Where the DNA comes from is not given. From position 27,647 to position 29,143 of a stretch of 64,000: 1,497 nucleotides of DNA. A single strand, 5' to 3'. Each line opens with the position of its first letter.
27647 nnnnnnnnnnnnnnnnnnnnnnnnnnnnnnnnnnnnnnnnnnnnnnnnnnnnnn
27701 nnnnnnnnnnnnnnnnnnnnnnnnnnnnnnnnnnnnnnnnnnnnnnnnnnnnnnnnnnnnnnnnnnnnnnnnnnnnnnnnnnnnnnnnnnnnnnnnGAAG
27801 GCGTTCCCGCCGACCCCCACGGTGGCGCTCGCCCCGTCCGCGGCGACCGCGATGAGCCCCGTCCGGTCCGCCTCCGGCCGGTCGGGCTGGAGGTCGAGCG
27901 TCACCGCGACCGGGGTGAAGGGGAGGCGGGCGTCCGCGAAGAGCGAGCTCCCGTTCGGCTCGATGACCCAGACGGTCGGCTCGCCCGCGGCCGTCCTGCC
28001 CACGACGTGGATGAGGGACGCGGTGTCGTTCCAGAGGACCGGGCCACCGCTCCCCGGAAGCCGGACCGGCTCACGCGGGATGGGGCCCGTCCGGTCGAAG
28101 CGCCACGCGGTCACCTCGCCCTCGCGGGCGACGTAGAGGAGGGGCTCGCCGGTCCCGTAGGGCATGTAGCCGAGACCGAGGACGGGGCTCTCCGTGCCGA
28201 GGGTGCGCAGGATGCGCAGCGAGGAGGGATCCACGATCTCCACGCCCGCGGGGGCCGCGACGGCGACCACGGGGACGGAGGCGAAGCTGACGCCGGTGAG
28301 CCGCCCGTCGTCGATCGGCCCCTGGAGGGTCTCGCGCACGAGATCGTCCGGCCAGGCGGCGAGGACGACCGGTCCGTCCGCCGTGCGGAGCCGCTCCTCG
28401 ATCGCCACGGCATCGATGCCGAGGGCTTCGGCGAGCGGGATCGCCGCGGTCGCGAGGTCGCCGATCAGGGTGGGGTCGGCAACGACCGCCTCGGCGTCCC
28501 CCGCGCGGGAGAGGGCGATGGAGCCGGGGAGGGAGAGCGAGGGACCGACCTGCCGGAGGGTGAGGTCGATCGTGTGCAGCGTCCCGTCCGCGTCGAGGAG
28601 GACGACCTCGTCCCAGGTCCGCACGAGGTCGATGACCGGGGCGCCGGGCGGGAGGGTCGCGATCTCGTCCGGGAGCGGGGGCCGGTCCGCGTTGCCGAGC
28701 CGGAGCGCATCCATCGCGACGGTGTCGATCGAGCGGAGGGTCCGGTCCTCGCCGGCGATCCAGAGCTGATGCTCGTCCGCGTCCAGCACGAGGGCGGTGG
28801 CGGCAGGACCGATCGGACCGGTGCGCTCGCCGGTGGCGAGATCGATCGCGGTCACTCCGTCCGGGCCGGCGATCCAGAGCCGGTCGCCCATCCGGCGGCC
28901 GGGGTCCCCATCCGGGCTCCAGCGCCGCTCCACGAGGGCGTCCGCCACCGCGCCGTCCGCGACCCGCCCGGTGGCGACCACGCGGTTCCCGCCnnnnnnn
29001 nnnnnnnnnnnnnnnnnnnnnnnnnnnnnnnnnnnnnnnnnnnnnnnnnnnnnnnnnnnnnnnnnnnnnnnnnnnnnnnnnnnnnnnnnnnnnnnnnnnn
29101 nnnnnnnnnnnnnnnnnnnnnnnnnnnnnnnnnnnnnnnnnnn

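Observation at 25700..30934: Giant double GT-C glycosyltransferase with a roughly 395-aa propeller-like domain inserted into the PMT catalytic loop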

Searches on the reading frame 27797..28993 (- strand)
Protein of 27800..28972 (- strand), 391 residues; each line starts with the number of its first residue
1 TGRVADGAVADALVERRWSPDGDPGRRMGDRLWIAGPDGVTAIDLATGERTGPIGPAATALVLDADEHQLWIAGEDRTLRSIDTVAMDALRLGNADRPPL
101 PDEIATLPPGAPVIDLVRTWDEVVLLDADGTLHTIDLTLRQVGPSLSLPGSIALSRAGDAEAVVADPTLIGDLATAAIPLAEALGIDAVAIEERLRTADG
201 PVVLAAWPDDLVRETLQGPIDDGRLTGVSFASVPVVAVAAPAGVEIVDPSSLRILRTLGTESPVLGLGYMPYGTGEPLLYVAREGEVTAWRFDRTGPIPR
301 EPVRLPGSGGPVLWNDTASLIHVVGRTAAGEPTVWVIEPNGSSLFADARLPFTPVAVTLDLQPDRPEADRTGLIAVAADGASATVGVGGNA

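Call 8: search_protein_families(library=pfam, proteins=[window:27800-28972:-], max_evalue=10)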
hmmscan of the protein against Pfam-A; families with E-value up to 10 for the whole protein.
window:27800-28972:- (391 aa): 0 families

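Call 21: search_solved_structures(query=A1, max_evalue=10)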
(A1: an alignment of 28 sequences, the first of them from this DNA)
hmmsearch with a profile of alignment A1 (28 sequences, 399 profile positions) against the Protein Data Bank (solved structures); distinct sequences matched with E-value up to 10: 20.
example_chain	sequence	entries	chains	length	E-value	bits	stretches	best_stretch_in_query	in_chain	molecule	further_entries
6g6o_A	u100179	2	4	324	4.7e-09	39.1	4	108-175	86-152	Ika8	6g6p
6y7o_A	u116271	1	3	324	1.2e-07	34.6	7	106-173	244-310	Tako8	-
6g6m_A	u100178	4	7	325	1.4e-07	34.3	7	107-174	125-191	Tako8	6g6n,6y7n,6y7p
7rcz_A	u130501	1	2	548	2.4e-05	27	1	158-226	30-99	Stage V sporulation protein D (Sporulation specific penicillin-binding protein)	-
6g6q_A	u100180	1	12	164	6.5e-05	25.5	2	108-175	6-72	Ika4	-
4ovd_A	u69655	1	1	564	0.00021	23.8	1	166-240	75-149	Peptidoglycan glycosyltransferase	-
4imm_A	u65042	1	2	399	0.0004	22.9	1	47-166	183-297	Outer membrane assembly lipoprotein YfgL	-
3vgz_A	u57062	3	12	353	0.0014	21.1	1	56-153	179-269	Uncharacterized protein YncE | PQQ-dependent catabolism-associated beta-propeller protein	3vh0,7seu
3jb9_S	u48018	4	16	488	0.26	13.6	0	34-82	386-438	Pre-mRNA-processing factor 19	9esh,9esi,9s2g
8fl2_NV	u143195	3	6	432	0.35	13.2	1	60-152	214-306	WD repeat-containing protein 18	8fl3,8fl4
9dum_A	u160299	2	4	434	0.35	13.2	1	60-152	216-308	WD repeat-containing protein 18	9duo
7uwf_A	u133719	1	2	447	0.37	13.1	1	60-152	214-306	WD repeat-containing protein 18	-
8tid_Z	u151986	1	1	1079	0.39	13.1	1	43-117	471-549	EF hand protein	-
5v4b_B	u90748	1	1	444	0.39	13.1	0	107-149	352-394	F-box/WD repeat-containing protein 7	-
2ovp_B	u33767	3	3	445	0.4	13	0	107-149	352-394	F-box/WD repeat protein 7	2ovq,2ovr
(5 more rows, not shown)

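Call 26: predict_structure(alignment_id=A1)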
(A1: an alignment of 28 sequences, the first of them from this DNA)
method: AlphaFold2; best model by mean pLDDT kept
length: 399 residues; sequences in the alignment: 28
mean_pLDDT: 93.8   pTM: 0.91
mean pLDDT of the five models: 93.8, 93.6, 93.4, 93.1, 91.0
residues with pLDDT >= 90: 344; 70-90: 48; 50-70: 7; < 50: 0
segments of 3 or more residues with pLDDT < 50: none
pLDDT, mean of each block of 10 residues (from residue 1): 91 96 87 89 98 93 97 96 98 93 94 98 96 98 96 97 95 97 97 97 93 96 96 97 96 96 95 92 92 94 93 95 91 96 88 92 92 75 98 81
secondary structure, 60 per line:
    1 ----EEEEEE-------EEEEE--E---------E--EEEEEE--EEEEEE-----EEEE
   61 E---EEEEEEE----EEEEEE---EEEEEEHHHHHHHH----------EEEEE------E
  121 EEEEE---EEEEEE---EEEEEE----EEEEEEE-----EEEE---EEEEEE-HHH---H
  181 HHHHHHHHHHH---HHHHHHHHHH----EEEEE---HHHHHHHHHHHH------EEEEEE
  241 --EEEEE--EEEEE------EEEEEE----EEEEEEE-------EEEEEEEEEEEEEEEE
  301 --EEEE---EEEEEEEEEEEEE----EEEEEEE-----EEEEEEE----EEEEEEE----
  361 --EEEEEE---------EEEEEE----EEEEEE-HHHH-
elements in order: E5-10 E18-22 E38-43 E46-51 E57-61 E65-71 E76-81 E85-90 H91-98 E109-113 E120-125 E129-134 E138-143 E148-154 E160-163 E167-172 H180-191 H195-204 E209-213 H217-228 E235-240 E243-247 E250-254 E261-266 E271-277 E285-300 E303-306 E310-322 E327-333 E339-345 E350-356 E363-368 E378-383 E388-393 H395-398
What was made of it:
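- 27797..28993 (-): Inserted beta-propeller (aa 648-1046), 7-8 blades, acidic (56 D/E against 30 K/R). It lies between the second EL1 helix and TM2. AlphaFold2 pLDDT 93.8 (call 26).
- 28292..28477 (-): Helical subdomain (aa 820-881) inserted within one propeller blade. At profile level it resembles the N-terminal pedestal/head segment of class B PBPs. DSSP helices at insert residues 180-191, 195-204 and 217-228 (call 26).
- On Beta-propeller (WD40 / PQQ_2-BamB type): AlphaFold2 pLDDT 93.8 with about 30 strands (call 26).
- Checked: The AlphaFold2 model has pLDDT 93.8 and pTM 0.91 and consists of four-strand blades (call 26).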

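Call 30: search_protein_representatives(alignment_id=A1)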
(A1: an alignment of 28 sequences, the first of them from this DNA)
Query: 28 sequences, 399 profile positions. Proteins with E-value up to 0.001 (for the whole library): 995; up to 1e-10: 342; up to 1e-30: 123. The best 150 are listed.
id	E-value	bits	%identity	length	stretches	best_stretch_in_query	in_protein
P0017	1.0e-147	509.0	-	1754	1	1-399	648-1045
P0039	1.5e-146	505.1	-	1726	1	1-399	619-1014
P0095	1.4e-141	488.7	-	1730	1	1-399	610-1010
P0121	1.7e-137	475.3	-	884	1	1-399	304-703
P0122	4.2e-136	470.7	-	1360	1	1-399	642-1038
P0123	1.2e-134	465.9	-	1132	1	1-399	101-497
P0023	1.3e-134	465.8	-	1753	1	1-399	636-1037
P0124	6.5e-134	463.5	-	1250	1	1-399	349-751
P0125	5.9e-131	453.8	-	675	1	1-399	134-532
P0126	1.1e-129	449.6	-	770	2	193-399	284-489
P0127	9.7e-128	443.2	-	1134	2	192-399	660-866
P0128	7.7e-126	436.9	-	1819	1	1-399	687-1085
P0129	3.0e-121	421.8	-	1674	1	1-399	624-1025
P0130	1.9e-116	406.0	-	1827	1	1-399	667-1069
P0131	2.4e-110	385.9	-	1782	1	1-399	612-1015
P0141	1.0e-96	341.0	-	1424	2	158-399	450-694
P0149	3.2e-79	283.4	-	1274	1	2-399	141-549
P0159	6.8e-67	242.8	-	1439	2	179-399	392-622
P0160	1.1e-66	242.1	-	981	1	1-399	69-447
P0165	5.1e-62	226.8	-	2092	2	181-399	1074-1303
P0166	7.7e-61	222.9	-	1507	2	172-399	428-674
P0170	4.6e-57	210.5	-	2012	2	232-399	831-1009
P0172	4.6e-56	207.2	-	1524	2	258-399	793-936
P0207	4.3e-40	154.6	-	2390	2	283-399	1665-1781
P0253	2.0e-28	116.2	-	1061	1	35-399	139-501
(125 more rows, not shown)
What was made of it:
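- Tried and rejected: 'Stand-alone' PMT+propeller proteins of 1100-1500 aa (call 30) were considered as a separate architecture.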

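Call 32: fold_search(model_id=the predicted structure, library=pdb)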
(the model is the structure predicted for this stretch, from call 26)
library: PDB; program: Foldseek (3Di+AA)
matches with E <= 10: 1957; with E <= 0.001: 1524
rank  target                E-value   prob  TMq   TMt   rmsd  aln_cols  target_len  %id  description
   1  6y7n_A                2.9e-11  1.00  0.48  0.57   9.0       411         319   13  The crystal structure of the eight-bladed symmetrical designer protein Tako8 in the presence of tellurotungstic Anders (released 2020-12-16)
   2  5kdo_B                8.6e-11  1.00  0.53  0.62   5.7       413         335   10  Heterotrimeric complex of the 4 alanine insertion variant of the Gi alpha1 subunit and the Gbeta1-Ggamma1 (released 2016-08-03)
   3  7ohq_x                9.0e-11  1.00  0.53  0.52  12.2       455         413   11  Nog1-TAP associated immature ribosomal particle population C from S. cerevisiae (released 2021-11-03)
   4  6g6m                  9.5e-11  1.00  0.47  0.56   8.9       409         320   13  Crystal structure of the computationally designed Tako8 protein in P42212 (released 2018-11-28)
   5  2pbi_B                1.1e-10  1.00  0.57  0.64   5.4       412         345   11  The multifunctional nature of Gbeta5/RGS9 revealed from its crystal structure (released 2008-01-29)
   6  8wc8_B                1.1e-10  1.00  0.54  0.65   5.7       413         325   10  Cryo-EM structure of the ZH8651-bound hTAAR1-Gs complex (released 2023-12-27)
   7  2pbi_D                1.4e-10  1.00  0.57  0.64   5.2       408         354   11  The multifunctional nature of Gbeta5/RGS9 revealed from its crystal structure (released 2008-01-29)
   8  2b5n_B                1.7e-10  1.00  0.53  0.64   7.4       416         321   13  Crystal Structure of the DDB1 BPB Domain (released 2006-02-28)
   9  4wjs                  1.9e-10  1.00  0.53  0.45  11.2       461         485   13  Crystal structure of Rsa4 from Chaetomium thermophilum (released 2014-11-19)
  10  8wc9_B                2.0e-10  1.00  0.54  0.62   5.6       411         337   11  Cryo-EM structure of the ZH8651-bound mTAAR1-Gq complex (released 2023-12-27)
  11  3ur4_B                2.2e-10  1.00  0.55  0.71   5.7       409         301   11  Crystal structure of human WD repeat domain 5 with compound (released 2011-12-14)
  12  7bed_A                2.3e-10  1.00  0.55  0.69   5.4       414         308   11  X-ray structure of WDR5 bound to the WDR5 win motif peptide (released 2021-12-08)
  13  4cy3_A                2.3e-10  1.00  0.55  0.70   5.2       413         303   10  Crystal structure of the NSL1-WDS complex. (released 2014-05-14)
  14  6n9g_C                2.4e-10  1.00  0.57  0.64   5.2       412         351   10  Crystal Structure of RGS7-Gbeta5 dimer (released 2019-01-09)
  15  5yzv_B                2.9e-10  1.00  0.56  0.75   5.4       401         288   13  Biophysical and structural characterization of the thermostable WD40 domain of a prokaryotic protein, Thermomonospora  (released 2018-10-03)
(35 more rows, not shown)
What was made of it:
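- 27797..28993 (-): Foldseek WD40/Tako8 hits (call 32).
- On Beta-propeller (WD40 / PQQ_2-BamB type): 1524 PDB matches at E <= 1e-3; the 50 best listed are WD40-type or designed propellers (call 32).
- Checked: Foldseek matches WD40 and Tako8 propellers at E about 1e-10 to 1e-11 (call 32).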

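Call 51: search_protein_families(library=pfam, alignment_id=A1, max_evalue=0.05)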
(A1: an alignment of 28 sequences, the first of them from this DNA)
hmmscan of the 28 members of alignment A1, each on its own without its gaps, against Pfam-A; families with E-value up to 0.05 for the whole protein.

A. member 1, seq(399 aa): 0 families

B. families by the number of members that match (of 28 scanned): 10 families
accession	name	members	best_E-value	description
PF13360.13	PQQ_2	11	4.6e-06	Outer membrane protein assembly factor BamB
PF25174.1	Beta-prop_THOC3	4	0.002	THOC3 beta-propeller domain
PF14559.12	TPR_19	1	0.0074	Tetratricopeptide repeat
PF16755.11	Beta-prop_NUP159_NUP214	1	0.01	NUP159/214 beta propeller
PF23414.1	Beta-prop_EML_2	1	0.012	Echinoderm microtubule-associated protein second beta-propeller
PF21565.2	Tsi1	1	0.021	Immune protein Tsi1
PF03928.20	HbpS-like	1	0.035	Haem degrading protein HbpS-like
PF23982.2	XM1_gp53_minor_capsid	1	0.037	XM1 gp53 minor capsid protein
PF00400.38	WD40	1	0.049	WD domain, G-beta repeat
PF23410.3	Beta-prop_VPS8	1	0.05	Vps8 beta-propeller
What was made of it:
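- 27797..28993 (-): PQQ_2 in 11 of 28 homologues (call 51).
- On Pfam PQQ_2 (PF13360): 11 of 28 homologues match, best E 4.6e-6 (call 51).
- Propeller type: it is closest to protein-interaction scaffolds of the BamB/WD40 kind (calls 21, 32, 51). BamB-type propellers are assembly scaffolds; the PQQ_2/BamB and BamB structure hits are in calls 21 and 51.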

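Call 59: list_cluster_members(proteins=[P0149, P0166, P0141, P0170, P0207, P0123, P0159, P0165, P0253, P0160])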
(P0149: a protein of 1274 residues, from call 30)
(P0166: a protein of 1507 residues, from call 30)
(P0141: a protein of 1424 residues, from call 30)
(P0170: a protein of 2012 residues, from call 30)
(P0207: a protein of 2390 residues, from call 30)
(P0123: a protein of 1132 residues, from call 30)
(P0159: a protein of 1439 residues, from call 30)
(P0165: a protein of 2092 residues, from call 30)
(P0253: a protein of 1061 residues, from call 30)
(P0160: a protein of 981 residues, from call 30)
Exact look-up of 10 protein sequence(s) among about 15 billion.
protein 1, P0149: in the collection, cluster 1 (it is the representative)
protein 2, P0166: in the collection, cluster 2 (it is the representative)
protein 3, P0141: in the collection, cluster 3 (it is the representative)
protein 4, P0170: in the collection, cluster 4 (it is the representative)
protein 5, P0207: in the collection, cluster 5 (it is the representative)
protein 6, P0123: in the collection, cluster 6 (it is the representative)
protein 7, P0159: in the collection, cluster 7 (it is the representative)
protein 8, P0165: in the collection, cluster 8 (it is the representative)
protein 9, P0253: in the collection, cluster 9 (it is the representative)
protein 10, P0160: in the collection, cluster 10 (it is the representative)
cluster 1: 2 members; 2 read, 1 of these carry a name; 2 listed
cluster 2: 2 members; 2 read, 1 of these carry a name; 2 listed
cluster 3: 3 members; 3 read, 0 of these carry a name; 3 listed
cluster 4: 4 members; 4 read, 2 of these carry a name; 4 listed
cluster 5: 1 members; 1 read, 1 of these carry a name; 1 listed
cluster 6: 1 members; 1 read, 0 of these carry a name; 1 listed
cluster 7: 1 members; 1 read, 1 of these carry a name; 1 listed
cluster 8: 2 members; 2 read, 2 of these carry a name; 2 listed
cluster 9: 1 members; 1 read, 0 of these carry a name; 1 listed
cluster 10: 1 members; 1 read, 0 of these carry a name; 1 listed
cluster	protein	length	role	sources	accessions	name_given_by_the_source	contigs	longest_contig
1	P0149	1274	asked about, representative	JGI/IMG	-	hypothetical protein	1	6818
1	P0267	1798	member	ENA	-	-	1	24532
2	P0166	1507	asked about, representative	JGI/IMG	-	hypothetical protein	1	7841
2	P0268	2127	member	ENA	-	-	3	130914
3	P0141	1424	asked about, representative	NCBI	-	-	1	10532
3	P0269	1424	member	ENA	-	-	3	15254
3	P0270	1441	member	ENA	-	-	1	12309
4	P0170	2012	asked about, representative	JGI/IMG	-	4-amino-4-deoxy-L-arabinose transferase-like glycosyltransferase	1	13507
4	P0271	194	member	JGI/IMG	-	hypothetical protein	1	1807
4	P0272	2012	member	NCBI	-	-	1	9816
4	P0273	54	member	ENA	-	-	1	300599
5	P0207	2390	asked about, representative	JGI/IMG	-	hypothetical protein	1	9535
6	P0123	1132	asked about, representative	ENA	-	-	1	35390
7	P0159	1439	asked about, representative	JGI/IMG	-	hypothetical protein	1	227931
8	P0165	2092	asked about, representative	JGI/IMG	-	hypothetical protein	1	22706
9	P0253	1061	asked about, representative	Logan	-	-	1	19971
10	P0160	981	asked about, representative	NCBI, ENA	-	-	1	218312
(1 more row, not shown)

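Call 60: find_encoding_contigs(protein=P0159, flank=8000, max_places=2)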
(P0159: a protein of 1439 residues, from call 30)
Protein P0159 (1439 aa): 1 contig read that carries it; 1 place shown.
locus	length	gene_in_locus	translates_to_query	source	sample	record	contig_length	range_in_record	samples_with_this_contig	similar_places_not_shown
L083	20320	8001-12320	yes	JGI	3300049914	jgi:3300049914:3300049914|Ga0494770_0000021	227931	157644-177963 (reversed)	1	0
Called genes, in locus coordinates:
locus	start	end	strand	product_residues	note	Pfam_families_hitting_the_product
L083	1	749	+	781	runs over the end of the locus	-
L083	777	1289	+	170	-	PF02577:BFN_dom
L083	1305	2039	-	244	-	PF00535:Glycos_transf_2, PF13641:Glyco_tranf_2_3 (weak)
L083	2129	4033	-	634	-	PF11028:TMEM260_N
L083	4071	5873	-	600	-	-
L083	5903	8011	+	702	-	-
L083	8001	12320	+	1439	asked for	PF02366:PMT, PF16192:PMT_4TMC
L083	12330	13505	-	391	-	PF13439:Glyco_transf_4, PF13579:Glyco_trans_4_4, PF20706:GT4-conflict, PF00534:Glycos_transf_1, PF13692:Glyco_trans_1_4, PF13524:Glyco_trans_1_2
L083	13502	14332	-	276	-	PF13263:PHP_C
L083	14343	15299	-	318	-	PF03279:Lip_A_acyltrans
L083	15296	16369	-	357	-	PF03279:Lip_A_acyltrans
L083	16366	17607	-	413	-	PF01658:Inos-1-P_synth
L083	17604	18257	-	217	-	PF01066:CDP-OH_P_transf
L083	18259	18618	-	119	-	PF01022:HTH_5, PF12802:MarR_2 (weak), PF12840:HTH_20, PF13412:HTH_24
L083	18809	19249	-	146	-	-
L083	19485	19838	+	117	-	-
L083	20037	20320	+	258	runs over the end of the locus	-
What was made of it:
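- L083 has a split form of 702 + 1439 aa (call 60). A convergent block of GT4, PHP, two PatA-like acyltransferases, Ino1 and a CDP-alcohol phosphatidyltransferase lies next to the giant gene in L083 (call 60).
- Tried and rejected: Their 90% clusters also hold 1798- and 2127-aa members (call 59), and L083 has module 1 as an overlapping upstream gene (call 60).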

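Call 61: find_encoding_contigs(protein=P0160, flank=8000, max_places=2)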
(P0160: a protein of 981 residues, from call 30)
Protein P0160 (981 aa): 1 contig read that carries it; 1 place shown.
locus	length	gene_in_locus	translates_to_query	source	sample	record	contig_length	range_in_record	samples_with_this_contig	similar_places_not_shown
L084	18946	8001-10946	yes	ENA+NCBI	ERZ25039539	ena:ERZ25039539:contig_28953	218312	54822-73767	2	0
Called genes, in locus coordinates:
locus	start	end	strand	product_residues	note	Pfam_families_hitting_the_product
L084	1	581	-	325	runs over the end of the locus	PF01261:AP_endonuc_2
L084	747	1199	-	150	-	PF05025:RbsD_FucU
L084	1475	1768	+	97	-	-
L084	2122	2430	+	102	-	PF21805:Imm5_like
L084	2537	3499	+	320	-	PF01551:Peptidase_M23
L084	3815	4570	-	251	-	PF13646:HEAT_2 (weak)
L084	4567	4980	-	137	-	PF08837:DUF1810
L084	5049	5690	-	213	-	PF00406:ADK, PF13207:AAA_17, PF13671:AAA_33 (weak)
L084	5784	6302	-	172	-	-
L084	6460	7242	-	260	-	-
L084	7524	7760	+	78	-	-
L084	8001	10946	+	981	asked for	PF02366:PMT, PF13231:PMT_2 (weak), PF16192:PMT_4TMC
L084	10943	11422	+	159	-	PF04542:Sigma70_r2, PF08281:Sigma70_r4_2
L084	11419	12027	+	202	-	PF02870:Methyltransf_1N, PF01035:DNA_binding_1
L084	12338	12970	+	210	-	PF03352:Adenine_glyco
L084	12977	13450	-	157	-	PF00258:Flavodoxin_1 (faint), PF12724:Flavodoxin_5 (weak)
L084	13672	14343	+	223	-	PF00582:Usp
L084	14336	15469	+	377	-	PF00582:Usp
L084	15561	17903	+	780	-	PF00122:E1-E2_ATPase, PF00702:Hydrolase, PF01814:Hemerythrin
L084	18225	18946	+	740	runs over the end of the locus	PF00293:NUDIX, PF19368:WHD_AraR, PF21906:WHD_NrtR, PF00890:FAD_binding_2, PF01134:GIDA (faint), PF01266:DAO (weak), PF12831:FAD_oxidored (weak), PF02910:Succ_DH_flav_C (weak), +2 more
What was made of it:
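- Tried and rejected: P0160 (981 aa, L084) does appear to stand alone outside the cluster (call 61).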

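Call 70: find_homologous_proteins(query=P0160, max_evalue=1e-20)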
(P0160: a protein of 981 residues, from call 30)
Query P0160 (981 aa): 409 proteins with E <= 1e-20 among 8000 candidates; the best 120 are listed.
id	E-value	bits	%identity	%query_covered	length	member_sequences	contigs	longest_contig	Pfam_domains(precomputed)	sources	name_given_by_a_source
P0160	0.0e+0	2112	100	100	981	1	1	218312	PF02366.25,PF16192.11,PF13231.13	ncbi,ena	-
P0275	0.0e+0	1801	84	100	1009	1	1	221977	PF02366.25,PF16192.11,PF13231.13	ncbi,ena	-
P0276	0.0e+0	1250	58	100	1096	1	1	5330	PF02366.25,PF16192.11,PF13231.13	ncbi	-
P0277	2.5e-288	977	72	60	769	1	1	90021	PF02366.25,PF16192.11,PF13231.13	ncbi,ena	-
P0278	3.1e-216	739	45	90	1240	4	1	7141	PF02366.25,PF16192.11,PF13231.13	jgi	-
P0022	4.0e-212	725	46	89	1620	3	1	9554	PF02366.25,PF16192.11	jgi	jgi:predicted membrane-bound dolichyl-phosphate-mannose-protein mannosyltransferase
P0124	4.8e-208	712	44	91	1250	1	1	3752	PF02366.25,PF16192.11,PF13231.13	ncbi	ncbi:MAG: phospholipid carrier-dependent glycosyltransferase, partial [Chloroflexota bacterium]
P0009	2.0e-204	700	43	90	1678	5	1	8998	PF02366.25,PF16192.11,PF13231.13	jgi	jgi:dolichyl-phosphate-mannose--protein O-mannosyl transferase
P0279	3.5e-204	699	43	91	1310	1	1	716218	PF13360.14,PF02366.25,PF16192.11,PF13231.13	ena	-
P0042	3.7e-204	699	43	91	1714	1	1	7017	PF02366.25,PF16192.11,PF13231.13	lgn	-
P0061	2.8e-202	693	43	88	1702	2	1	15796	PF02366.25,PF16192.11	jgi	jgi:predicted membrane-bound dolichyl-phosphate-mannose-protein mannosyltransferase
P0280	4.2e-202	692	45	87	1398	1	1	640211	PF02366.25,PF16192.11,PF13231.13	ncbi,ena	-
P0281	2.6e-201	689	44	88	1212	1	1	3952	PF02366.25,PF16192.11,PF13231.13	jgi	jgi:dolichyl-phosphate-mannose--protein O-mannosyl transferase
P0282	7.9e-200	684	41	88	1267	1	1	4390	PF02366.25,PF16192.11,PF13231.13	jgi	-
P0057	1.3e-197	677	43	88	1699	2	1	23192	PF02366.25,PF16192.11,PF13231.13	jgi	-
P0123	1.9e-190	653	40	89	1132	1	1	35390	PF02366.25,PF16192.11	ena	-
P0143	6.2e-176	605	41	88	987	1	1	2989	PF13360.14,PF02366.25,PF16192.11,PF13231.13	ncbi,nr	ncbi:MAG TPA: phospholipid carrier-dependent glycosyltransferase, partial [Candidatus Limnocylindria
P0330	1.9e-160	554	41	63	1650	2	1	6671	PF13360.14,PF02366.25,PF16192.11,PF13231.13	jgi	jgi:Gpi18-like mannosyltransferase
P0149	5.5e-154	533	38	90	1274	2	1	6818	PF02366.25,PF16192.11,PF13231.13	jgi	jgi:hypothetical protein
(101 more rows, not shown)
